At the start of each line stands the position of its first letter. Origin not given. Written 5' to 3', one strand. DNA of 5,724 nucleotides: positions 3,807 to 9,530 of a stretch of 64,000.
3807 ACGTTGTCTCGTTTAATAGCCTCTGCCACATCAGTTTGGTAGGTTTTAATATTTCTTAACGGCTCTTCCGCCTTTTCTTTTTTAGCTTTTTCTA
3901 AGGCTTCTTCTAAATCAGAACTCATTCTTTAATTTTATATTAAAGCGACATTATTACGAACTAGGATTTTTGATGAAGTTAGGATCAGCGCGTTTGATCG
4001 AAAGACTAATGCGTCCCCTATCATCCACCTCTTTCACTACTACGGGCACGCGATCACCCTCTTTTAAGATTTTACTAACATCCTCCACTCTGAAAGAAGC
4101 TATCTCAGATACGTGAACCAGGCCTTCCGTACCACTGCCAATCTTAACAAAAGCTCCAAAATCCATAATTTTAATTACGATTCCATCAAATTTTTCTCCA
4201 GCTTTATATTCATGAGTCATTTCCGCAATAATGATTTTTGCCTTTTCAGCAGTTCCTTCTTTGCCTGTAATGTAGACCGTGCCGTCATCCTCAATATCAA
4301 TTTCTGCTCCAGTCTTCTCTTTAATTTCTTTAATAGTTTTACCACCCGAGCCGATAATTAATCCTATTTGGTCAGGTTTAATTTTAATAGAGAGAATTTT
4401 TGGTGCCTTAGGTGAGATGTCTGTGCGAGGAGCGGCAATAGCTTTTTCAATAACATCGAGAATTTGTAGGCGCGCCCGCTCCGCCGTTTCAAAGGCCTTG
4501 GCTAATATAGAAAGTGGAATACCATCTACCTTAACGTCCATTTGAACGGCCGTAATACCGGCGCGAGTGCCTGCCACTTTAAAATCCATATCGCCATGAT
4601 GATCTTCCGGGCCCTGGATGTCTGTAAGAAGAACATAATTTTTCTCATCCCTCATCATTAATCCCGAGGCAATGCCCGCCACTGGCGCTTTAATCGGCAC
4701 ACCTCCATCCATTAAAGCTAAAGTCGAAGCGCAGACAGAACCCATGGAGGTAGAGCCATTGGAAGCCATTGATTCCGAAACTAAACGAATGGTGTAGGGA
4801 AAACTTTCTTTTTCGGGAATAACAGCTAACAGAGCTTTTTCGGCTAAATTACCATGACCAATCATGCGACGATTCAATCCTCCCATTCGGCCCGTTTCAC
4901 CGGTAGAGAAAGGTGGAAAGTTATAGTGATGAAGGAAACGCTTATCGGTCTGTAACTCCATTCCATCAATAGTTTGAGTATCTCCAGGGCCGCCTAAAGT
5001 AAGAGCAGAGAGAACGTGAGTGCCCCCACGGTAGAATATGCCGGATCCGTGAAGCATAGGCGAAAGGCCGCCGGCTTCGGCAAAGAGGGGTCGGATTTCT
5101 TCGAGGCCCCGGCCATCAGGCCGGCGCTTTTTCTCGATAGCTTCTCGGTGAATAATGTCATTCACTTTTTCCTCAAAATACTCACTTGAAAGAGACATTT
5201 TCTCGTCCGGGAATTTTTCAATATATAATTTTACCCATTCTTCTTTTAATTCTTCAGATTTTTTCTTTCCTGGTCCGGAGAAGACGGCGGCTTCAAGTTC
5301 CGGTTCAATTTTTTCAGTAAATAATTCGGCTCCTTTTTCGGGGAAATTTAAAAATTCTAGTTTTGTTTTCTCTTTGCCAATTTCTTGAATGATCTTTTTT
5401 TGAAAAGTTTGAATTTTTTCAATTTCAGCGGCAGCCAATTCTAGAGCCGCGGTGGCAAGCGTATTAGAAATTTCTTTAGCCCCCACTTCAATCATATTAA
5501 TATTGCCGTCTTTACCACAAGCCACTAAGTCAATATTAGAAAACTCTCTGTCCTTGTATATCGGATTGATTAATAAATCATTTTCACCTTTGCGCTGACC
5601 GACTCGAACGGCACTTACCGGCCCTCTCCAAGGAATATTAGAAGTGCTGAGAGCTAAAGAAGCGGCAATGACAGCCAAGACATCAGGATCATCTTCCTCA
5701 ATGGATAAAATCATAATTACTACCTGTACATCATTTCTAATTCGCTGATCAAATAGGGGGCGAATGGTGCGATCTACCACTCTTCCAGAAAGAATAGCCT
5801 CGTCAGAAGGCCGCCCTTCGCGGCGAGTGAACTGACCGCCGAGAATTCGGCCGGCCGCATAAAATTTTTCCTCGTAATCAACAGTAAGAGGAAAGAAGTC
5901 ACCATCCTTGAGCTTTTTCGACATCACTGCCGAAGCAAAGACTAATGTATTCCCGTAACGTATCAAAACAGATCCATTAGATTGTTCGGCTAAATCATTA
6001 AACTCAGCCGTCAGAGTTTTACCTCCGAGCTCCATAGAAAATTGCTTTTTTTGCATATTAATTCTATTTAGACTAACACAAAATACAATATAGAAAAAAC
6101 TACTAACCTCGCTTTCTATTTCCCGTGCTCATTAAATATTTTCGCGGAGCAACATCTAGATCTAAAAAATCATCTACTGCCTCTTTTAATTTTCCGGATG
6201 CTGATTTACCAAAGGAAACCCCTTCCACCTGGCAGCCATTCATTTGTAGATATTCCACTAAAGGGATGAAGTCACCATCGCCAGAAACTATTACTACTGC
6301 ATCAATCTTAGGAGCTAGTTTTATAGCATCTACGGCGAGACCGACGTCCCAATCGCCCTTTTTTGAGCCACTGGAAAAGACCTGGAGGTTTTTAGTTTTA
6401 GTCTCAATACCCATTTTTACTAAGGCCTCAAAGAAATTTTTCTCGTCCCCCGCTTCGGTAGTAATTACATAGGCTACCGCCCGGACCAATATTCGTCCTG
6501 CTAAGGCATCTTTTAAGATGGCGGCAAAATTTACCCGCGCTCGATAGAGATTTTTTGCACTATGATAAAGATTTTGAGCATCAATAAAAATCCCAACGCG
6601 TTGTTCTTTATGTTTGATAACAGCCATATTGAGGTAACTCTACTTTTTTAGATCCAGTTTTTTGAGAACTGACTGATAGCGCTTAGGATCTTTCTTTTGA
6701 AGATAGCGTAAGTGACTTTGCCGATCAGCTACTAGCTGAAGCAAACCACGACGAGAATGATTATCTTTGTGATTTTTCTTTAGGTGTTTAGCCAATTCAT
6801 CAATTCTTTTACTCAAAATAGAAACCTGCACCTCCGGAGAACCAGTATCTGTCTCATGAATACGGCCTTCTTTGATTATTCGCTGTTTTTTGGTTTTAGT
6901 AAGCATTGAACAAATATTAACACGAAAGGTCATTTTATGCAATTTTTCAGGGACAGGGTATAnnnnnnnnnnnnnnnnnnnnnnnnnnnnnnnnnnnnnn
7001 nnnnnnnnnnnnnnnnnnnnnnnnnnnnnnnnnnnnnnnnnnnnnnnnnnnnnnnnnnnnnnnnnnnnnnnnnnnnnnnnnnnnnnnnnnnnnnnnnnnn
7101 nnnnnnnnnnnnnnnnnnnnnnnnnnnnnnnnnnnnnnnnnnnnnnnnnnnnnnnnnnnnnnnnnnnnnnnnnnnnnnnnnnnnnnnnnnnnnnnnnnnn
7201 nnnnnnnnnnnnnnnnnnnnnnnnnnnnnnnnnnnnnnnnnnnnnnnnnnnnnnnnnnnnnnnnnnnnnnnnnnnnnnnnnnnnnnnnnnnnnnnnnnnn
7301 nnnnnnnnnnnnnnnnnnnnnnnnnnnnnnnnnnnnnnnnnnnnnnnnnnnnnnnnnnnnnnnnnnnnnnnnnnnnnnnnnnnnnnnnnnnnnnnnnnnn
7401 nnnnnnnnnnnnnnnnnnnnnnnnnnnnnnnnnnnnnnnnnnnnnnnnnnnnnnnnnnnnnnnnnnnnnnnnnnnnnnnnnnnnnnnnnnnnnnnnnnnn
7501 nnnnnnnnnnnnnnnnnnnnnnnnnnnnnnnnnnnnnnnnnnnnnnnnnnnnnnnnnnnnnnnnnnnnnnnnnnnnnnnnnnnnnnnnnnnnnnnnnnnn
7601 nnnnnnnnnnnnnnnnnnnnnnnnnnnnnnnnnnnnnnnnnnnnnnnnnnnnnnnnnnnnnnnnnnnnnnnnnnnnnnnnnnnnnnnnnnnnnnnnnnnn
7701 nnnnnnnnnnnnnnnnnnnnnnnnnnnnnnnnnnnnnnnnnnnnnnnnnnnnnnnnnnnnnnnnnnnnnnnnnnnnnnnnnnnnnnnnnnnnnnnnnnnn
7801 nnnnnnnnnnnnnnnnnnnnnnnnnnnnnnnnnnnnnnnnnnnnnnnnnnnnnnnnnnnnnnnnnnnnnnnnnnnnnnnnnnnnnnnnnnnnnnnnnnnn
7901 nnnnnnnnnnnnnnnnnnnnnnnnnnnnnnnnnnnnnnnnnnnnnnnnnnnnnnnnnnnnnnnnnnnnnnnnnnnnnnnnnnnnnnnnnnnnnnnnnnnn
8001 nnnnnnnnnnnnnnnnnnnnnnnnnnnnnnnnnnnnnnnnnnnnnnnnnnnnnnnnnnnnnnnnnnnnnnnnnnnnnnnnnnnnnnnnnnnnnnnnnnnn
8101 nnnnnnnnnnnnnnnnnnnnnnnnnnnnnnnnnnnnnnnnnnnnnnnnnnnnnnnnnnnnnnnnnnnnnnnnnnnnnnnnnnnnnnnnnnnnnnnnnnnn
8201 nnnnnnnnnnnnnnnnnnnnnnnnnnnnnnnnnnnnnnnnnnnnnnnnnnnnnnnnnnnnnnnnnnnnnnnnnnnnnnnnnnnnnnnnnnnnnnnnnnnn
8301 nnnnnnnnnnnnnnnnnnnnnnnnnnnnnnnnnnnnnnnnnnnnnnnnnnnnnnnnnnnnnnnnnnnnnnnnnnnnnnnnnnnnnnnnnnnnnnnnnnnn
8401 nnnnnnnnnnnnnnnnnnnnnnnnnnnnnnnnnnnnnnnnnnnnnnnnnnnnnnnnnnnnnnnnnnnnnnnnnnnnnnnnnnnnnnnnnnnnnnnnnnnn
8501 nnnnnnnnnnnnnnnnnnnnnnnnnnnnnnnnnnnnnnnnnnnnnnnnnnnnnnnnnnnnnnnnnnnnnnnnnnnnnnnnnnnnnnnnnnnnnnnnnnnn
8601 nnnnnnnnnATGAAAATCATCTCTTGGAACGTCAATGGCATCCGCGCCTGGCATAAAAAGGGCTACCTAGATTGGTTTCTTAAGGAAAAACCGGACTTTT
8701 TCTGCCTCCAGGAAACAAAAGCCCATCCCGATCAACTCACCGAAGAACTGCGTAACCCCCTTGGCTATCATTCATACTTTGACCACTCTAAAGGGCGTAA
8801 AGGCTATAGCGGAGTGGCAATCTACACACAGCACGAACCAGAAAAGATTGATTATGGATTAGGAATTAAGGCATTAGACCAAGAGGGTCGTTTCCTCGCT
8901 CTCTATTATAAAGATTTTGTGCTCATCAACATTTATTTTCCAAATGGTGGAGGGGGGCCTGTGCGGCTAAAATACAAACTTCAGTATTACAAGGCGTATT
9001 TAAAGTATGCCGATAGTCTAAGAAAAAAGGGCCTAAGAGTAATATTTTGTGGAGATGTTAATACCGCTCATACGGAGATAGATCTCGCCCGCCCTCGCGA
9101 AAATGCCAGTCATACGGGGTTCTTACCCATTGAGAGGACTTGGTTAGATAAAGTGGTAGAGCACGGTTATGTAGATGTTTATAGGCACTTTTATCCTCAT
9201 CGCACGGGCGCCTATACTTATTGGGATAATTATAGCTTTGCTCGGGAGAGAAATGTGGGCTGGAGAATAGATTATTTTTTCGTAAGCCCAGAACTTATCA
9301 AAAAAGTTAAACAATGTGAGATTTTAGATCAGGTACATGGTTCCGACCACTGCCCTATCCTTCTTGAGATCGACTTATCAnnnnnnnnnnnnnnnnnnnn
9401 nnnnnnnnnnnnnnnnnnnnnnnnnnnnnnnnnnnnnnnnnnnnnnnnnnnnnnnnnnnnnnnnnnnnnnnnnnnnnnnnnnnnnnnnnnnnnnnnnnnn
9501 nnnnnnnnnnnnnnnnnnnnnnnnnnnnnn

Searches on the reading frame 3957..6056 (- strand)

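Call 73: search_protein_families(library=pfam, proteins=[window:3957-6056:-], max_evalue=0.00001)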
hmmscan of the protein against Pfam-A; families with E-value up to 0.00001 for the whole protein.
window:3957-6056:- (700 aa): 3 families
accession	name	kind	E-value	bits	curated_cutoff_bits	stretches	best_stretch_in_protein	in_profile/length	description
PF01138.27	RNase_PH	-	6.9e-47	159.6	25.5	2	13-142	3-130/130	3' exoribonuclease family, domain 1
PF00575.29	S1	-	6.8e-19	68.5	22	1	617-688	2-74/74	S1 RNA binding domain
PF00013.35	KH_1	-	2.6e-13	50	21.5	1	555-611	2-65/66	KH domain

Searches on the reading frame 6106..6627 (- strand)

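Call 73: search_protein_families(library=pfam, proteins=[window:6106-6627:-], max_evalue=0.00001)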
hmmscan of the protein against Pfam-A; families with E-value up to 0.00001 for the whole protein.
window:6106-6627:- (174 aa): 1 family
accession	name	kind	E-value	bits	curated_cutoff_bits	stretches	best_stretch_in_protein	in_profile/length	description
PF01936.24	NYN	-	6.6e-36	124.4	24.2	1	10-158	1-145/145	NYN domain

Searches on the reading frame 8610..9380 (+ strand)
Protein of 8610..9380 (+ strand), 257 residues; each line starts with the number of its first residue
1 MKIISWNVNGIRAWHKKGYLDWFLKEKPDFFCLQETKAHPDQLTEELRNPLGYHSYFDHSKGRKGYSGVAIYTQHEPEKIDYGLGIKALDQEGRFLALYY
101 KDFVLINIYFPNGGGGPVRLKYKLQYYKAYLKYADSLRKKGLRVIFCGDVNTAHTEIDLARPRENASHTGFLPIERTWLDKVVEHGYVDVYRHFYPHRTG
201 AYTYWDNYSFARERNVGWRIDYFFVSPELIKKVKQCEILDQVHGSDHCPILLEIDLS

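Call 12: find_encoding_contigs(protein=window:8610-9380:+, flank=5000, max_places=10)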
Protein window:8610-9380:+ (257 aa): no gene with exactly this product is on record in the collection.

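Call 17: find_related_loci(query=window:8610-9380:+, collection=genome_contigs, flank=4000)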
Query window:8610-9380:+ (257 aa) in genome_contigs; peptide patterns used: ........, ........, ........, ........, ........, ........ (x = any residue, [..] = any of these).
77 stretches matched a pattern; 21 encode a relative of the query (tblastn E <= 1e-3); 21 distinct loci.
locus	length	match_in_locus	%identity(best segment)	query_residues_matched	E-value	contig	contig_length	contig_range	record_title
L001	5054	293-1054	63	1-254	3e-116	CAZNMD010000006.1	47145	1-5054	MAG TPA_asm: uncultured Candidatus Saccharibacteria bacterium isolate SRP287051_co1_29 genome assembly, contig: NODE_138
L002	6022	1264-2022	64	1-253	3e-114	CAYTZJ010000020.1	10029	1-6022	MAG TPA_asm: uncultured Candidatus Saccharibacteria bacterium isolate SRP278252_co2_242 genome assembly, contig: NODE_14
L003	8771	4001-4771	64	1-257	2e-113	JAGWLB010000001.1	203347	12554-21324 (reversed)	MAG: Patescibacteria group bacterium isolate REEB175 contig-150_28, whole genome shotgun sequence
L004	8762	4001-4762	62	1-254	2e-111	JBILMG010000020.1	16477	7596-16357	MAG: Candidatus Paceibacteria bacterium isolate ME2017-08-18_3300034012_group7_bin137 Rohwer_bin1537_scaffold_2178_c1, w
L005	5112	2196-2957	62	1-254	1e-111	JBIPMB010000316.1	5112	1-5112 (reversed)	MAG: Gammaproteobacteria bacterium isolate ME2015-10-10_3300044731_group6_bin74 Rohwer_bin2488_scaffold_24537_c1, whole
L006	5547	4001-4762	61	1-254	2e-110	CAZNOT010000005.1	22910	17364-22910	MAG TPA_asm: uncultured Candidatus Saccharibacteria bacterium isolate SRP192515_co2_137 genome assembly, contig: NODE_17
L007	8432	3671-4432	63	1-254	2e-107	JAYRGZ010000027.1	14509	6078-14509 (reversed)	MAG: Candidatus Paceibacterota bacterium isolate SZ_szas25bin.11 k141_943923, whole genome shotgun sequence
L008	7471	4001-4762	62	1-254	4e-107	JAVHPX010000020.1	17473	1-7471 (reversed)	MAG: Candidatus Paceibacterota bacterium isolate WB01no19_32_21 NODE_2169_length_17473_cov_12.442933, whole genome shotg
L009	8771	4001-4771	60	1-256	2e-106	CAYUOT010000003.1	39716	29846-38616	MAG TPA_asm: uncultured Candidatus Saccharibacteria bacterium isolate SRP192927_co4_916 genome assembly, contig: NODE_14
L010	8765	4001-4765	59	1-254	8e-106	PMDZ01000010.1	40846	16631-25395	MAG: Candidatus Nomurabacteria bacterium isolate fen_1328 73.20120700_E2X.147_contig_199825, whole genome shotgun sequen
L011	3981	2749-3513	61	1-254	3e-106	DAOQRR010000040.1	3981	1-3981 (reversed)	MAG TPA_asm: Candidatus Paceibacterota bacterium isolate AMR_MDS_1187 NODE_24658_length_3981_cov_7.745797, whole genome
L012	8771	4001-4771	58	1-256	5e-103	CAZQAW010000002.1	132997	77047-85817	MAG TPA_asm: uncultured Candidatus Saccharibacteria bacterium isolate SRP286056_co1_162 genome assembly, contig: NODE_92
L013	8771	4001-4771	58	1-256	1e-101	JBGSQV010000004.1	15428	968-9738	MAG: Candidatus Paceibacteria bacterium isolate JTS-AC341 k141_4092392, whole genome shotgun sequence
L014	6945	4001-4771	59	1-256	2e-101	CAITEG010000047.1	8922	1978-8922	uncultured bacterium isolate AM-2014_bin-3045 genome assembly, contig: bin-3045:47/70, whole genome shotgun sequence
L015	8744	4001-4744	62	3-249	4e-101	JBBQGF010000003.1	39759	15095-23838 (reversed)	MAG: Candidatus Paceibacteria bacterium isolate Co_metawrap_974 Cmw_974_k141_28137701_length_39759_cov_20.0000, whole ge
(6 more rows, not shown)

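Call 30: find_homologous_proteins(query=window:8610-9380:+, max_evalue=1e-60)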
Query window:8610-9380:+ (257 aa): 7877 proteins with E <= 1e-60 among 8000 candidates; the best 120 are listed.
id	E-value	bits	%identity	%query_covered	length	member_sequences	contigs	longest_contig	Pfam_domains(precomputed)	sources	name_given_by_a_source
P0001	1.8e-179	613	100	100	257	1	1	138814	PF03372.30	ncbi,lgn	-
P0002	3.4e-155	533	84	100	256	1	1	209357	PF03372.30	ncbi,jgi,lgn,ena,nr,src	ncbi:MAG TPA: exodeoxyribonuclease III [Candidatus Paceibacterota bacterium]|nr:exodeoxyribonuclease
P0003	2.3e-151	521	83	100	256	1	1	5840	PF03372.30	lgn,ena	-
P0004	1.6e-148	512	82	100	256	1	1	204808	PF03372.30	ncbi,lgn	-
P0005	5.5e-140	484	76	100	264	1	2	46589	PF03372.30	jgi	jgi:exodeoxyribonuclease-3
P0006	8.2e-131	453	70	100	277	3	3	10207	PF03372.30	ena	-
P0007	7.4e-129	447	71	100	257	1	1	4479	PF14529.13,PF03372.30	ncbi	-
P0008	6.9e-127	441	69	99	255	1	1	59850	PF03372.30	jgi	jgi:exodeoxyribonuclease-3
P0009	7.0e-127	441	68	100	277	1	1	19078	PF03372.30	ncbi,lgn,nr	ncbi:MAG: exodeoxyribonuclease III [Candidatus Pacebacteria bacterium]|nr:exodeoxyribonuclease III [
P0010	1.4e-126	440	70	99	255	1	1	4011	PF03372.30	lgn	-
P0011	2.0e-126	439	69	100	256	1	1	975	PF14529.13,PF03372.30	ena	-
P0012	3.2e-126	438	73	98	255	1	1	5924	PF03372.30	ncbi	-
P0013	1.1e-125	437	71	99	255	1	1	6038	PF03372.30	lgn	-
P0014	1.4e-125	436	69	99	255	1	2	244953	PF03372.30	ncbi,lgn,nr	ncbi:MAG: exodeoxyribonuclease III [Candidatus Taylorbacteria bacterium]|nr:exodeoxyribonuclease III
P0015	1.6e-125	436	69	100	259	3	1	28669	PF03372.30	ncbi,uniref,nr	ncbi:MAG: exodeoxyribonuclease III [Candidatus Taylorbacteria bacterium CG11_big_fil_rev_8_21_14_0_2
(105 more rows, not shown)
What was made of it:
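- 8610..9383 (+): xth (exodeoxyribonuclease III), the left neighbour; stop codon TAA at 9381-9383. Call 30: homologues are named exodeoxyribonuclease III.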

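Call 31: find_encoding_contigs(protein=P0001, flank=3000, max_places=4)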
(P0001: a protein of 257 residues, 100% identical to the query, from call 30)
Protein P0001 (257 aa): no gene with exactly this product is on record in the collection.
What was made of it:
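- Tried and rejected: An exact-protein look-up of the window's own Xth (P0001) found no record in the contig index, so the rest of this genome could not be read (calls 12, 31).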

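Call 32: find_encoding_contigs(protein=P0002, flank=3000, max_places=4)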
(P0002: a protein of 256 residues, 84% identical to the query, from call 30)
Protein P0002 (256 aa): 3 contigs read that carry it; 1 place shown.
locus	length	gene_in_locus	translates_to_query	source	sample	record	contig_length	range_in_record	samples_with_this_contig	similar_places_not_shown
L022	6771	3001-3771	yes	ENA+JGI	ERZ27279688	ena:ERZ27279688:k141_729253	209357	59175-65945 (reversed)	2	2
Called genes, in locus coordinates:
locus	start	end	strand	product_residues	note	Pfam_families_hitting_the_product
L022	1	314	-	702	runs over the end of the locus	PF01138:RNase_PH, PF03725:RNase_PH_C (faint), PF01138:RNase_PH, PF00013:KH_1, PF00575:S1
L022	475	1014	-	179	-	PF01936:NYN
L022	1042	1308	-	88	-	PF00312:Ribosomal_S15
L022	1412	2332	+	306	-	PF02899:Phage_int_SAM_1, PF13102:Phage_int_SAM_5 (weak), PF13495:Phage_int_SAM_4, PF00589:Phage_integrase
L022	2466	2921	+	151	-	-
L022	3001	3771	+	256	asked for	PF03372:Exo_endo_phos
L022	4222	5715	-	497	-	PF01743:PolyA_pol, PF12627:PolyA_pol_RNAbd, PF01966:HD, PF13735:tRNA_NucTran2_2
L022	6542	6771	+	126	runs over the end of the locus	PF02021:UPF0102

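Call 33: find_encoding_contigs(protein=P0003, flank=3000, max_places=4)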
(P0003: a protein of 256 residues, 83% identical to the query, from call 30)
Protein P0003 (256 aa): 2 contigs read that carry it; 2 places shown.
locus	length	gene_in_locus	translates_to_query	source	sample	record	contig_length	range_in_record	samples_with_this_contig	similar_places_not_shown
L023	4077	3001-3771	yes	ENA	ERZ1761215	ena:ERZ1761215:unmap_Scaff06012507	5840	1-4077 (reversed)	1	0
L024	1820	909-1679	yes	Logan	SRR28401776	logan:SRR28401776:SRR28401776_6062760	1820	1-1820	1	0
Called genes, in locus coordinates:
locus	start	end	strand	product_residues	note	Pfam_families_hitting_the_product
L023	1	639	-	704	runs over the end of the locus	PF01138:RNase_PH, PF03725:RNase_PH_C (faint), PF01138:RNase_PH, PF00013:KH_1, PF00575:S1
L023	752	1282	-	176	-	PF01936:NYN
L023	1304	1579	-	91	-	PF00312:Ribosomal_S15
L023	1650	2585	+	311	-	PF02899:Phage_int_SAM_1, PF13102:Phage_int_SAM_5, PF13495:Phage_int_SAM_4 (weak), PF00589:Phage_integrase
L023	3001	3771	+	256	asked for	PF03372:Exo_endo_phos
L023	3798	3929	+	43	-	-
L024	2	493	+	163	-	?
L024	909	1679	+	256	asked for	PF03372:Exo_endo_phos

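Call 34: find_encoding_contigs(protein=P0005, flank=3000, max_places=4)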
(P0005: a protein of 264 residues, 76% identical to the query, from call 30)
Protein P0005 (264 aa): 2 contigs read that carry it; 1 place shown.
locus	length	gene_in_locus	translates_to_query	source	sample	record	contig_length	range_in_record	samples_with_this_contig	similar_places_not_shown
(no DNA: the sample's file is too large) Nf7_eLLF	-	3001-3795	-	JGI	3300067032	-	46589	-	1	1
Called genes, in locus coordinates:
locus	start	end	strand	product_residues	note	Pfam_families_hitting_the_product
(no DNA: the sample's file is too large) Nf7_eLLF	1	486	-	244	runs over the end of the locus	?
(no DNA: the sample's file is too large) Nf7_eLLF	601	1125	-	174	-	PF01936:NYN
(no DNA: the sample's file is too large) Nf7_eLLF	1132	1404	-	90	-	PF00312:Ribosomal_S15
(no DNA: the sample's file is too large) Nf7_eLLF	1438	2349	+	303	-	PF13102:Phage_int_SAM_5, PF13495:Phage_int_SAM_4, PF02899:Phage_int_SAM_1, PF00589:Phage_integrase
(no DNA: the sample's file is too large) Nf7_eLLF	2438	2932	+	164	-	-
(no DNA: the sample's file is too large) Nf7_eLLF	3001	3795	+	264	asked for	PF03372:Exo_endo_phos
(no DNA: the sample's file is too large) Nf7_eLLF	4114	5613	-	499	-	PF01743:PolyA_pol, PF12627:PolyA_pol_RNAbd, PF01966:HD, PF13735:tRNA_NucTran2_2 (weak)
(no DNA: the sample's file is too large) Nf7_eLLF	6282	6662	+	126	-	PF02021:UPF0102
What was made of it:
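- Tried and rejected: The P0005 locus had no DNA (call 34).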

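Call 48: find_encoding_contigs(protein=P0012, flank=1500, max_places=3)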
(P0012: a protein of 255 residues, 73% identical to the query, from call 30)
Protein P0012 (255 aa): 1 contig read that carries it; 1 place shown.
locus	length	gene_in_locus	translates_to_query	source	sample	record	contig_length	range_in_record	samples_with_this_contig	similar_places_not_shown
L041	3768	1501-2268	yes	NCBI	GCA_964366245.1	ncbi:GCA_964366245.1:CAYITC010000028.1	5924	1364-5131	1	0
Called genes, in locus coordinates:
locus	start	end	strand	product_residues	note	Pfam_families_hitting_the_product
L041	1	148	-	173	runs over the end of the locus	PF01936:NYN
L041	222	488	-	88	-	PF00312:Ribosomal_S15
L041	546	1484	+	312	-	PF02899:Phage_int_SAM_1, PF13495:Phage_int_SAM_4 (faint), PF00589:Phage_integrase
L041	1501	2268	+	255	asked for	PF03372:Exo_endo_phos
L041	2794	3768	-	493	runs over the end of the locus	PF01743:PolyA_pol, PF12627:PolyA_pol_RNAbd, PF01966:HD, PF13735:tRNA_NucTran2_2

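Call 49: find_encoding_contigs(protein=P0007, flank=1500, max_places=3)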
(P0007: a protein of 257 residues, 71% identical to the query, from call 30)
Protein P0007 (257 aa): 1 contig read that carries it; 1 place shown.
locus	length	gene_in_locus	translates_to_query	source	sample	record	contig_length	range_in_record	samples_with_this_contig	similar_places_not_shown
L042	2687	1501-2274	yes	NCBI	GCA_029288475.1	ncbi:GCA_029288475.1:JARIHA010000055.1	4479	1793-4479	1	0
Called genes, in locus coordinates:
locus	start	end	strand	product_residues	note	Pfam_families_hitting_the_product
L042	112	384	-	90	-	PF00312:Ribosomal_S15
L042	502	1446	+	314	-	PF13102:Phage_int_SAM_5 (weak), PF13495:Phage_int_SAM_4, PF02899:Phage_int_SAM_1, PF00589:Phage_integrase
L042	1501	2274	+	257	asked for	PF03372:Exo_endo_phos, PF14529:Exo_endo_phos_2 (faint)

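Call 50: find_encoding_contigs(protein=P0006, flank=1500, max_places=3)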
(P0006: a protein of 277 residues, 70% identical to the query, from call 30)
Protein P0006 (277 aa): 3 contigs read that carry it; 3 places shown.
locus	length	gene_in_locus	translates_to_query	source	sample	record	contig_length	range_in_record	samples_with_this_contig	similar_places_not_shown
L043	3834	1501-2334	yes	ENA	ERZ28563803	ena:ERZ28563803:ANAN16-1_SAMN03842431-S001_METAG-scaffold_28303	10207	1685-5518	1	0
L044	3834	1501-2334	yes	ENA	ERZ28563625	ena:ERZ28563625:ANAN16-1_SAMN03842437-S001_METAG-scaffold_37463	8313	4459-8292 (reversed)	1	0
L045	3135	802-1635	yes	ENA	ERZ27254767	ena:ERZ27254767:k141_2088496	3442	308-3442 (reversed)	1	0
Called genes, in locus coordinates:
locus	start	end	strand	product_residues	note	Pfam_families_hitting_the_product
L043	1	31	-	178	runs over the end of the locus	PF01936:NYN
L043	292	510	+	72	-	-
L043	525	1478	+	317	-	PF13102:Phage_int_SAM_5 (weak), PF13495:Phage_int_SAM_4 (weak), PF02899:Phage_int_SAM_1, PF00589:Phage_integrase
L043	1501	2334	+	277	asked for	PF03372:Exo_endo_phos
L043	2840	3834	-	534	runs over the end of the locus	PF01743:PolyA_pol, PF12627:PolyA_pol_RNAbd, PF01966:HD, PF13735:tRNA_NucTran2_2 (faint)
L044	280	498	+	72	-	-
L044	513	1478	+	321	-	PF02899:Phage_int_SAM_1, PF13102:Phage_int_SAM_5 (weak), PF13495:Phage_int_SAM_4 (weak), PF00589:Phage_integrase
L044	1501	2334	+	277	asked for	PF03372:Exo_endo_phos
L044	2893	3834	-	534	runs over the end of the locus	PF01743:PolyA_pol, PF12627:PolyA_pol_RNAbd, PF01966:HD, PF13735:tRNA_NucTran2_2 (faint)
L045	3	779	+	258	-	?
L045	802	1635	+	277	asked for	PF03372:Exo_endo_phos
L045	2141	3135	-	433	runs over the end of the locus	?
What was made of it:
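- On Integron attC: The same gene is present in hairpin-free relatives (calls 32, 33, 48-50).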

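Call 64: search_protein_families(library=ncbifam, proteins=[window:8610-9380:+], max_evalue=0.001)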
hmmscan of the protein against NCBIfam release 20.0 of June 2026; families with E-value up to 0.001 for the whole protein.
window:8610-9380:+ (257 aa): 5 families
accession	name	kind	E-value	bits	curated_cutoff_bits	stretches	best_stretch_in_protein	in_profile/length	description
TIGR00633.1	xth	equivalog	1.8e-92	309.5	99.05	1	1-255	1-255/255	exodeoxyribonuclease III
TIGR00195.1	exoDNase_III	equivalog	2.8e-90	302.3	182.55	1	1-254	1-254/254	exodeoxyribonuclease III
NF010489.0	PRK13911.1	equivalog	2e-65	221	503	1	1-254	1-249/250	exodeoxyribonuclease III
NF008733.0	PRK11756.1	equivalog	5e-42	144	280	1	1-255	1-268/269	exodeoxyribonuclease III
NF003842.0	PRK05421.1-4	equivalog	7.4e-06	25.5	144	0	1-77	32-110/259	endonuclease/exonuclease/phosphatase family protein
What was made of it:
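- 8610..9383 (+): Call 64: TIGR00633 xth, 309 bits against a cut-off of 99.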
